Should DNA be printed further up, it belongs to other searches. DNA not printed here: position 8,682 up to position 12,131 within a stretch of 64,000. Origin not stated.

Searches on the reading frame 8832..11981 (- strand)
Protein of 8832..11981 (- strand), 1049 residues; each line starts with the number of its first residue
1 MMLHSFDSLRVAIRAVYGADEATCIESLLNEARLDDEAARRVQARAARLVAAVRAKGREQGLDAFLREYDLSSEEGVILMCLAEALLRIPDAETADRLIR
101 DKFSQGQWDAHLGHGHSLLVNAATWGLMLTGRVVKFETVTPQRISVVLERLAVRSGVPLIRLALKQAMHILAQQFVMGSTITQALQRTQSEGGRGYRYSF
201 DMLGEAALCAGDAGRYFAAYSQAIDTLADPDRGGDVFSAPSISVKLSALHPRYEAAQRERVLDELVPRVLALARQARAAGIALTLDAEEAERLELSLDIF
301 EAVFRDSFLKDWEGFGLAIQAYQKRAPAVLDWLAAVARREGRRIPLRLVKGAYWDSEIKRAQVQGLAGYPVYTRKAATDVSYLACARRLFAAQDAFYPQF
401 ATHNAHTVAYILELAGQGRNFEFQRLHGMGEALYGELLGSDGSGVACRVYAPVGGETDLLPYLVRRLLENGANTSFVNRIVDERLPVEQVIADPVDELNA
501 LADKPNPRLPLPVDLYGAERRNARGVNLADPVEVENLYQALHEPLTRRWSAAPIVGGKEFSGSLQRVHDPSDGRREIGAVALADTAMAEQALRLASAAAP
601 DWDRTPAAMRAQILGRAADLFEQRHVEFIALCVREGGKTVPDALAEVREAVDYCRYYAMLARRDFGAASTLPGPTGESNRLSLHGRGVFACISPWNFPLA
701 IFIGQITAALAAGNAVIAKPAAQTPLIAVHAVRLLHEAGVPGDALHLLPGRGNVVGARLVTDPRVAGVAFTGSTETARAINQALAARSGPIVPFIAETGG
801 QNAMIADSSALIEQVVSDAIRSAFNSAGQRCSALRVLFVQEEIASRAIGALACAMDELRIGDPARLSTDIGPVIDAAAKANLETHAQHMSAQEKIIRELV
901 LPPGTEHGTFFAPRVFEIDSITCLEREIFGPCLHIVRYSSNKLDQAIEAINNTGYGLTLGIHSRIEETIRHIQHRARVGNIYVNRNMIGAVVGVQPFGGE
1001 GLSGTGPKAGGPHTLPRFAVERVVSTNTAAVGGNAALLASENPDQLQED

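Call 12: search_protein_families(library=ncbifam, proteins=[window:8832-11981:-])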
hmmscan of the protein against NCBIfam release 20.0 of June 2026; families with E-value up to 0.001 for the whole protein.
window:8832-11981:- (1049 aa): 43 families (the best 25 are shown)
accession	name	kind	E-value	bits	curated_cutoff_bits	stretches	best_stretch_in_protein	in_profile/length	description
NF008869.0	PRK11904.1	equivalog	0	1592.4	747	1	5-1041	9-1041/1042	bifunctional proline dehydrogenase/L-glutamate gamma-semialdehyde dehydrogenase PutA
NF008772.0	PRK11809.1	equivalog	0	1333.4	1750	1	8-1017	90-1105/1318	trifunctional transcriptional regulator/proline dehydrogenase/L-glutamate gamma-semialdehyde dehydrogenase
TIGR01238.1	D1pyr5carbox3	equivalog_domain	2.6e-208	692.6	485.2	1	514-1019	1-496/500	L-glutamate gamma-semialdehyde dehydrogenase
TIGR01237.1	D1pyr5carbox2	equivalog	2.5e-104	349.9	659.65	1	569-1026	52-509/511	L-glutamate gamma-semialdehyde dehydrogenase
NF002852.0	PRK03137.1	subfamily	4.6e-100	335.8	648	1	554-1026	40-512/514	L-glutamate gamma-semialdehyde dehydrogenase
NF006916.0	PRK09407.1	equivalog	3.5e-79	266.8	521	1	564-1027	35-493/526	succinic semialdehyde dehydrogenase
TIGR01236.1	D1pyr5carbox1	equivalog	2.4e-72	244.2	613.6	1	537-1027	18-520/533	L-glutamate gamma-semialdehyde dehydrogenase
TIGR01780.1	SSADH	subfamily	3.2e-68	230.7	646.35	1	567-1009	1-436/448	succinate-semialdehyde dehydrogenase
NF006992.0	PRK09457.1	subfamily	2.1e-67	227.9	514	1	577-1005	28-450/487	succinylglutamate-semialdehyde dehydrogenase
NF010000.0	PRK13473.1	subfamily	5.7e-67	226.4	615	1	561-1006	15-453/475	aminobutyraldehyde dehydrogenase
NF042993.1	AlphKGSA_gudD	equivalog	8.4e-67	225.9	770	1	561-1005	17-459/481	alpha-ketoglutaric semialdehyde dehydrogenase GucD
TIGR01804.1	BADH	equivalog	2.3e-66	224.2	668.6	1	575-1009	24-455/467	betaine-aldehyde dehydrogenase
NF009725.0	PRK13252.1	equivalog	9.6e-63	212.3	593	1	562-1020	21-473/488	betaine-aldehyde dehydrogenase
NF050084.1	pip_6_carb_DH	equivalog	2.9e-62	211.2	730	1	569-1010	3-445/475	L-piperidine-6-carboxylate dehydrogenase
NF052305.1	DioxValDhHalo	equivalog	3.1e-62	211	750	1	565-1003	22-457/483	2,5-dioxovalerate dehydrogenase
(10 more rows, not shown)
